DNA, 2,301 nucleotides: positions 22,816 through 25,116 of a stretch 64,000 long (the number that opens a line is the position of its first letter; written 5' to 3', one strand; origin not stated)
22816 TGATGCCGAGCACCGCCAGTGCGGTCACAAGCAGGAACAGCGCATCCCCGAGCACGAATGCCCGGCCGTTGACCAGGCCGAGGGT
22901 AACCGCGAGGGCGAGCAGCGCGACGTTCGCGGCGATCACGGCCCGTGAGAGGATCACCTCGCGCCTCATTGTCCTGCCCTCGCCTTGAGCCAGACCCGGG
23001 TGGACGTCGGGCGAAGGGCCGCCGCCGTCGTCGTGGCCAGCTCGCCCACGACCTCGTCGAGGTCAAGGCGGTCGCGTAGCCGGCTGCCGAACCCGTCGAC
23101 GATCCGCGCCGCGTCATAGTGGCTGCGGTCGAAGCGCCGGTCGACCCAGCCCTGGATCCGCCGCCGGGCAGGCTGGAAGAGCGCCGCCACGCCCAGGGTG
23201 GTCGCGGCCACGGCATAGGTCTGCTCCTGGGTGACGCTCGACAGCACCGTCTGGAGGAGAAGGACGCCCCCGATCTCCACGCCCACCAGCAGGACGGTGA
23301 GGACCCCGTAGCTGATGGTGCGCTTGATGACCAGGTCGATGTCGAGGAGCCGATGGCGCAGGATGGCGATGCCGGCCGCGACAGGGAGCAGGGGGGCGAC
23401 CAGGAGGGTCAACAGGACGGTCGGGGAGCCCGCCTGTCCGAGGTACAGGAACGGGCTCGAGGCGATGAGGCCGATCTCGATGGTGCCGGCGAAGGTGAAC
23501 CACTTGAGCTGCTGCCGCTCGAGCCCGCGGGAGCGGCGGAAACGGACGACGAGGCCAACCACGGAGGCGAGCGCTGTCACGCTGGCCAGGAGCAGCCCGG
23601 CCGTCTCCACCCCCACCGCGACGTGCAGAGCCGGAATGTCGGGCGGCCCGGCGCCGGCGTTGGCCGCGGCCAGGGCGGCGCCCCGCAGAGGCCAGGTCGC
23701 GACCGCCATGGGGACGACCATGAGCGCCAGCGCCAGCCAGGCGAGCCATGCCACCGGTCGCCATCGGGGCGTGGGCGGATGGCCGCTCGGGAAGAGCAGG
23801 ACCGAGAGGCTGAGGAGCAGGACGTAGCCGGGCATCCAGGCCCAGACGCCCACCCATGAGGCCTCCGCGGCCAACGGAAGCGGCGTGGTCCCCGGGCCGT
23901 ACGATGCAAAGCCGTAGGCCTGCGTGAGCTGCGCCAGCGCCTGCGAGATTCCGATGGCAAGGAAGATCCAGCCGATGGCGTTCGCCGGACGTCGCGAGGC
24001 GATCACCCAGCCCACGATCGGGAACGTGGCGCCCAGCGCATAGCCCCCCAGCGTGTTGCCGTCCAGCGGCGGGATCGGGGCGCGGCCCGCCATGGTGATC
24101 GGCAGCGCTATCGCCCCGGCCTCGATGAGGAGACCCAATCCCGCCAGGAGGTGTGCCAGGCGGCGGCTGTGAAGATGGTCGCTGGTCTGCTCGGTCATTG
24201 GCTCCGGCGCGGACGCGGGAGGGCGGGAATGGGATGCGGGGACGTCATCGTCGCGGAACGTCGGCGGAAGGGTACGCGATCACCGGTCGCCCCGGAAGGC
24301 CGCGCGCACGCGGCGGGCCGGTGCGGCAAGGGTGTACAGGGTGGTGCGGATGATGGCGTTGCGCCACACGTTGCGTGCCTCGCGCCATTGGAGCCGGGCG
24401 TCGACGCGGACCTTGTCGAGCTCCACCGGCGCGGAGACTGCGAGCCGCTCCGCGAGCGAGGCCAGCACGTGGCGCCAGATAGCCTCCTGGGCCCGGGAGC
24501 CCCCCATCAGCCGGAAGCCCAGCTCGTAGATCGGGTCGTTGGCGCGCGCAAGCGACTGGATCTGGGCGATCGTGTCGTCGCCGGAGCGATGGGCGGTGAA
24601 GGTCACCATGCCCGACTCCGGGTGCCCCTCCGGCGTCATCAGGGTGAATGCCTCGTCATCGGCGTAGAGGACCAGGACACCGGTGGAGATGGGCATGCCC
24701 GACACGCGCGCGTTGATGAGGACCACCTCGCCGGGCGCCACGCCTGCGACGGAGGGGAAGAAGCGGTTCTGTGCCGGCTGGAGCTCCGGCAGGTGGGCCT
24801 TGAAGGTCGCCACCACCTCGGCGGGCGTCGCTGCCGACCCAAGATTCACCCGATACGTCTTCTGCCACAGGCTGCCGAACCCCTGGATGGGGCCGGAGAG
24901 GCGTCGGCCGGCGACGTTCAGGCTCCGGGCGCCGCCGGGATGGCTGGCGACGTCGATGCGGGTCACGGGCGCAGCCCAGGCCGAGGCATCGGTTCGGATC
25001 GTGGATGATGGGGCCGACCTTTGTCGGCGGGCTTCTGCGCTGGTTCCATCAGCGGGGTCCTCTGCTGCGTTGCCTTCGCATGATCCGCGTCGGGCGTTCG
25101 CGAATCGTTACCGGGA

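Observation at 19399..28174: Tandem array of six paralogous, output-less sensor-like membrane proteins (four ATGA-coupled, two decayed)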

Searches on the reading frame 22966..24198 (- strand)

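Call 3: search_protein_families(library=pfam, proteins=[window:22966-24198:-], max_evalue=1)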
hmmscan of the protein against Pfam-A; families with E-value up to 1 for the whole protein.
window:22966-24198:- (410 aa): 1 family
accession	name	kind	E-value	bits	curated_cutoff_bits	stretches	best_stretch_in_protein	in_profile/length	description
PF13779.11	DUF4175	-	0.58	8.5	27.3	1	107-182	11-86/825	Domain of unknown function (DUF4175)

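Call 4: search_protein_families(library=ncbifam, proteins=[window:22966-24198:-], max_evalue=1)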
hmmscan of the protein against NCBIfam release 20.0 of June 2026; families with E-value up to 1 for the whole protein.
window:22966-24198:- (410 aa): 0 families

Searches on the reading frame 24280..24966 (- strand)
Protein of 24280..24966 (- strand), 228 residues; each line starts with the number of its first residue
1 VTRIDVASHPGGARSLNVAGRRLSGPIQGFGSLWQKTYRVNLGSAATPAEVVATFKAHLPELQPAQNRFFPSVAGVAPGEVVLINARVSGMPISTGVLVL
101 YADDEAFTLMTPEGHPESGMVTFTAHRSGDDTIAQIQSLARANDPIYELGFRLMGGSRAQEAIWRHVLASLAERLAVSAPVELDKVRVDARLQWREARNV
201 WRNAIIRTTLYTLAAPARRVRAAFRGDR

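Call 20: search_protein_families(library=pfam, proteins=[window:24280-24966:-], max_evalue=0.001)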
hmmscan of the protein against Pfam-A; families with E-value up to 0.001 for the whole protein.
window:24280-24966:- (228 aa): 1 family
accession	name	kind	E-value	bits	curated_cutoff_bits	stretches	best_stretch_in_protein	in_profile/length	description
PF09348.15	DUF1990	-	2e-06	28.4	23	1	64-168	47-155/157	Domain of unknown function (DUF1990)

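Call 62: search_protein_families(library=padloc, proteins=[window:24280-24966:-], max_evalue=0.001)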
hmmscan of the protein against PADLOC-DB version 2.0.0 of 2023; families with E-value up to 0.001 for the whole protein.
window:24280-24966:- (228 aa): 0 families
